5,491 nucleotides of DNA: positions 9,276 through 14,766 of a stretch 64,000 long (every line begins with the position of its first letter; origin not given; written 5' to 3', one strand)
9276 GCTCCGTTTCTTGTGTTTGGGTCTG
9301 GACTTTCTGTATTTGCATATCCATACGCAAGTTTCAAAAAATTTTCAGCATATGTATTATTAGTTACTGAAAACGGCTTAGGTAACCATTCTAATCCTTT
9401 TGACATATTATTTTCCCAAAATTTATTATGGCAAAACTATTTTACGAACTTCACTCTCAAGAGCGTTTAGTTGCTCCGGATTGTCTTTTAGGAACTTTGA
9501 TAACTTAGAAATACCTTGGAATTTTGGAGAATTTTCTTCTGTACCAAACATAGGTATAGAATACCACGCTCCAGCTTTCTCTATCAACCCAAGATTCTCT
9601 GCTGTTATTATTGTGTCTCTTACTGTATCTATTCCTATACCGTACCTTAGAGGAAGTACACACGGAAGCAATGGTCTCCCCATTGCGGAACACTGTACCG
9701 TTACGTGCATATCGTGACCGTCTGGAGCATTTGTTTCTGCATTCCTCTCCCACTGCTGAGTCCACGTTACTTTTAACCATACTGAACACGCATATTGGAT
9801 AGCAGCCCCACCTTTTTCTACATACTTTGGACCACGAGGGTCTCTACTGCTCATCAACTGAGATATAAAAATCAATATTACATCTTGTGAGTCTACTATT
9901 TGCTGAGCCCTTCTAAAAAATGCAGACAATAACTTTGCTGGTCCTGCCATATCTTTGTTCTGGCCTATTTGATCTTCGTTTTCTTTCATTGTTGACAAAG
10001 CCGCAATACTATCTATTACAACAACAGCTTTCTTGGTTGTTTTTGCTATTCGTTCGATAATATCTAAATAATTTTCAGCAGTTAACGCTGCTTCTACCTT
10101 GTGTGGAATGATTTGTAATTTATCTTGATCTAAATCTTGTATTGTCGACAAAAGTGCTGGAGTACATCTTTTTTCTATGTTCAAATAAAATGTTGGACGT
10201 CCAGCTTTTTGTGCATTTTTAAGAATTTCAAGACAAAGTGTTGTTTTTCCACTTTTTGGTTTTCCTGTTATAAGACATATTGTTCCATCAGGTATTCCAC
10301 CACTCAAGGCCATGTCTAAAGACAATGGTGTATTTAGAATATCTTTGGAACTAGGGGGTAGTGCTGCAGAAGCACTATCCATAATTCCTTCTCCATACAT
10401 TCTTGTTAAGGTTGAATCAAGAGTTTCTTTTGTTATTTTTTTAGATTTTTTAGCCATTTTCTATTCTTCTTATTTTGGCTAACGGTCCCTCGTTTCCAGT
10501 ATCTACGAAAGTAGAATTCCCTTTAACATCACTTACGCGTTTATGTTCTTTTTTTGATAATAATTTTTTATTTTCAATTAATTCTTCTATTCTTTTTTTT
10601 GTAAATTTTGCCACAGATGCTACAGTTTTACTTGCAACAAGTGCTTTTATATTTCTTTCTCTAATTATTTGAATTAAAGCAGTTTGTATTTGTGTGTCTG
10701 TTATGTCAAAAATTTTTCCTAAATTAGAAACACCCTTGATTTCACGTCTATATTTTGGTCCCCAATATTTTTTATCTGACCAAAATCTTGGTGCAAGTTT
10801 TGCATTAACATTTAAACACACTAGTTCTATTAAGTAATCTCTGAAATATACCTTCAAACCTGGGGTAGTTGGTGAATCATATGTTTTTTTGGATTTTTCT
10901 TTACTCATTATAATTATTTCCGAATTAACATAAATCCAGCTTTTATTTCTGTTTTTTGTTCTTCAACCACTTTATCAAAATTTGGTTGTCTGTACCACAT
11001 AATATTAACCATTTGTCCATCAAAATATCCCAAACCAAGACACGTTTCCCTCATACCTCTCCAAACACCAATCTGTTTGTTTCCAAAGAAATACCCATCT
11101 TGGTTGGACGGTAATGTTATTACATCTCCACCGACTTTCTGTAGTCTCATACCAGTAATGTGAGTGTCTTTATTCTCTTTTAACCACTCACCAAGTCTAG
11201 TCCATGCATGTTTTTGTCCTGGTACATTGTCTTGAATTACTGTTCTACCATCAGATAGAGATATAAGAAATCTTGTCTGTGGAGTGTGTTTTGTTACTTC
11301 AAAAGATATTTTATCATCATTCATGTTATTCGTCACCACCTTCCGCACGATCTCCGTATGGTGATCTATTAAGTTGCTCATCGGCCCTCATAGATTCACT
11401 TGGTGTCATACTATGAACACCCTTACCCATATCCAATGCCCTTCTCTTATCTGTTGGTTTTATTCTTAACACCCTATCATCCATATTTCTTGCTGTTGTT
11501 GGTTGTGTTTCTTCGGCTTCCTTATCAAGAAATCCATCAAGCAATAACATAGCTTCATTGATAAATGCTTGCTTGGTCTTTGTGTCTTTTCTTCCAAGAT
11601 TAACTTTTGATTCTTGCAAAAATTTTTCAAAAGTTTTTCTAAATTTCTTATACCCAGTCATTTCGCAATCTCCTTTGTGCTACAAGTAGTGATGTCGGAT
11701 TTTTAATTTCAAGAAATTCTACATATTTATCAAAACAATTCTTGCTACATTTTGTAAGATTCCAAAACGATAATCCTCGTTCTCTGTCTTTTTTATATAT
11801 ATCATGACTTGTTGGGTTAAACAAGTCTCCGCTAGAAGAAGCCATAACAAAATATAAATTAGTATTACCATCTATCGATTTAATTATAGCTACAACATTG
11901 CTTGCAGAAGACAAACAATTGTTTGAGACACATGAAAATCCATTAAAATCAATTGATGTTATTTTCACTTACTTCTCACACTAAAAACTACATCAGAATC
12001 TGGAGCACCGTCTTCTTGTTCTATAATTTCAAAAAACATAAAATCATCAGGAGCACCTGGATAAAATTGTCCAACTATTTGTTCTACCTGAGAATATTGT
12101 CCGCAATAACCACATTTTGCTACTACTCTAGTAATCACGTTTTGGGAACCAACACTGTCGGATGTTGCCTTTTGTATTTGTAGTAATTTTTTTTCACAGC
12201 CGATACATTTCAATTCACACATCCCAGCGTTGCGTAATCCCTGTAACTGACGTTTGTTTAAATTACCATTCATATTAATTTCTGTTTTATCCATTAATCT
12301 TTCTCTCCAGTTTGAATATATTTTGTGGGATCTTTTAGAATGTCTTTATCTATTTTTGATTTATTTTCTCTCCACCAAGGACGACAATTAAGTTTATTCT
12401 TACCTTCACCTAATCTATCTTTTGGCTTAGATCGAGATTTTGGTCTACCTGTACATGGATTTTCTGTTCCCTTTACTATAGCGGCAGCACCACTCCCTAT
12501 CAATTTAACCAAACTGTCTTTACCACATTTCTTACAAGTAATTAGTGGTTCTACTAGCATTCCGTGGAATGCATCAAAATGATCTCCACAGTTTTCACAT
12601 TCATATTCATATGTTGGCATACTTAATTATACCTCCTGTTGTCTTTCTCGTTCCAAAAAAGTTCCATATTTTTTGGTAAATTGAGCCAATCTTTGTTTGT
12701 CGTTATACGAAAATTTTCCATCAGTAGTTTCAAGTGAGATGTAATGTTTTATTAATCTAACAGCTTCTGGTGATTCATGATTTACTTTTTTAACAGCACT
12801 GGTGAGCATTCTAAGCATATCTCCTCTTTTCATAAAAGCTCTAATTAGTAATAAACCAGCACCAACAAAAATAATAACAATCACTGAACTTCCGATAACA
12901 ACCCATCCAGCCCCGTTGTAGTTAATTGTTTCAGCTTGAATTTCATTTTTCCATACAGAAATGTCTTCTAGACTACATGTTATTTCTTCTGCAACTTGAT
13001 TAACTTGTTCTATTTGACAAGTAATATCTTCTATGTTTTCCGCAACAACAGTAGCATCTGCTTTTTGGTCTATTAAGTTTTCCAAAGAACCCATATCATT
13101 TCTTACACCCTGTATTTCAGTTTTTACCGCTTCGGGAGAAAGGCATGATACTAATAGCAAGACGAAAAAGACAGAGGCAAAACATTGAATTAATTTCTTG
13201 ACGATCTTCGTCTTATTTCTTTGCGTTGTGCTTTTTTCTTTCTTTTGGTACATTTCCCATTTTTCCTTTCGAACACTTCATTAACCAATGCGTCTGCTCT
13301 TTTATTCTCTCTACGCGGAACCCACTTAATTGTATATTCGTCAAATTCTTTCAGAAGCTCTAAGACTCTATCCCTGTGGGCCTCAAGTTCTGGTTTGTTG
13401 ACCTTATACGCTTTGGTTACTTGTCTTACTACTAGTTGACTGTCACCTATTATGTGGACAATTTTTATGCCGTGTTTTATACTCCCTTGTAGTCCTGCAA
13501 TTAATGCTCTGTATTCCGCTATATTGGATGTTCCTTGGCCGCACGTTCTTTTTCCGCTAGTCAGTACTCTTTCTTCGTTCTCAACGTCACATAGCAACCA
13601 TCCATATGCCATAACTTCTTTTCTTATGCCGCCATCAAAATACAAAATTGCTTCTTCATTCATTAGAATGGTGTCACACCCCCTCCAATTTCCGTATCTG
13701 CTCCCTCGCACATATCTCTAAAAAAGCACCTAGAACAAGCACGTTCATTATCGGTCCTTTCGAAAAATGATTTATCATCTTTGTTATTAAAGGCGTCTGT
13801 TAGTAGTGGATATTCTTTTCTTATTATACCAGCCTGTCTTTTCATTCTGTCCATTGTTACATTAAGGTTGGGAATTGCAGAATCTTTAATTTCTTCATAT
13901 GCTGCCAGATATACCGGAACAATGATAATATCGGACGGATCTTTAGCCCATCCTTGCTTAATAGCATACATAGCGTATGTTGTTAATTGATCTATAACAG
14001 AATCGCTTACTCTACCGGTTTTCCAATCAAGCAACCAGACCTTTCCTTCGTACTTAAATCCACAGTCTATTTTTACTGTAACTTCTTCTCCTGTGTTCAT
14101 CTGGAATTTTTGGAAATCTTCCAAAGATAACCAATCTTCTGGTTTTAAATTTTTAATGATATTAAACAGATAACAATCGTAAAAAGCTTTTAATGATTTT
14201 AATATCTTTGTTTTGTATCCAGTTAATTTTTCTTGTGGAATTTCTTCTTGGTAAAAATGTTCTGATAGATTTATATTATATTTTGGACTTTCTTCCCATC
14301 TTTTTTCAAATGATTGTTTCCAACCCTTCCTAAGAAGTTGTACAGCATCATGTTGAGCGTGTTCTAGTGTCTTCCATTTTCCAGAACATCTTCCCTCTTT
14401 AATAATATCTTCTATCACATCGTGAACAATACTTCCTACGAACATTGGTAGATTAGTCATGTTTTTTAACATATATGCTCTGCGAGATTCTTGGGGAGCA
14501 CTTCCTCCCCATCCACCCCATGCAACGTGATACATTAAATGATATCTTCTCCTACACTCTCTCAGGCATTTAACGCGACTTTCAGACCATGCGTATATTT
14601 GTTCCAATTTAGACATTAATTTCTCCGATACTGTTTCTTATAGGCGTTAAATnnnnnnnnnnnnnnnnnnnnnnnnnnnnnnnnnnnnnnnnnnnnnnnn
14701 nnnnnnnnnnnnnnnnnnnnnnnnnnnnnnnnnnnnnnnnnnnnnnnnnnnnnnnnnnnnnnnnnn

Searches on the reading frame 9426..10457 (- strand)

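Call 72: search_protein_families(library=pfam, proteins=[window:9426-10457:-], max_evalue=0.00001)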
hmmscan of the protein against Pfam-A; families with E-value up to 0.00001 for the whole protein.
window:9426-10457:- (343 aa): 6 families
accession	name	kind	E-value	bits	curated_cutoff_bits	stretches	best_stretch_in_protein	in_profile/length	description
PF00154.27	RecA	-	2.8e-23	83.2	27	1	36-276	29-261/262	recA bacterial DNA recombination protein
PF06745.19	ATPase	-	1.8e-12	47.6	26.6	1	47-164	8-140/231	KaiC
PF13401.12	AAA_22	-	5.6e-08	33.6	27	1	59-158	6-98/130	AAA domain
PF13481.12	AAA_25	-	1.9e-07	31.3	27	1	38-162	13-163/195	AAA domain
PF21096.2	RecA_C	-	2.2e-07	31.3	27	1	285-339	6-54/57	RecA C-terminal domain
PF01637.24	ATPase_2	-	4.3e-07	30.4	33.2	1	59-197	21-152/225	ATPase domain predominantly from Archaea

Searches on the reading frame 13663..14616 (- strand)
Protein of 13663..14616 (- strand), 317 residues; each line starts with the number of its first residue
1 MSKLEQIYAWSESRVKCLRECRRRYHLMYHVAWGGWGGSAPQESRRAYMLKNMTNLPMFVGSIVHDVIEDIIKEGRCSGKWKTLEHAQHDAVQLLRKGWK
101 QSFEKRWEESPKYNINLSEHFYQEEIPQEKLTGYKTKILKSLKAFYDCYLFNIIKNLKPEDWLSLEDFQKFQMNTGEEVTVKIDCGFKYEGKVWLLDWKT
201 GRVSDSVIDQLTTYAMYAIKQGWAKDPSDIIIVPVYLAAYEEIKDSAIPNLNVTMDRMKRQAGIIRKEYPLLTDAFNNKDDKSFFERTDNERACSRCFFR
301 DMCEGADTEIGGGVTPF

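Call 72: search_protein_families(library=pfam, proteins=[window:13663-14616:-], max_evalue=0.00001)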
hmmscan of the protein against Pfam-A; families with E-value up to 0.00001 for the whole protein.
window:13663-14616:- (317 aa): 1 family
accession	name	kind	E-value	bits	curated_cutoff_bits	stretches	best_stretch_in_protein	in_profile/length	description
PF12705.13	PDDEXK_1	-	6.5e-12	46.3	22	1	10-304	2-247/247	PD-(D/E)XK nuclease superfamily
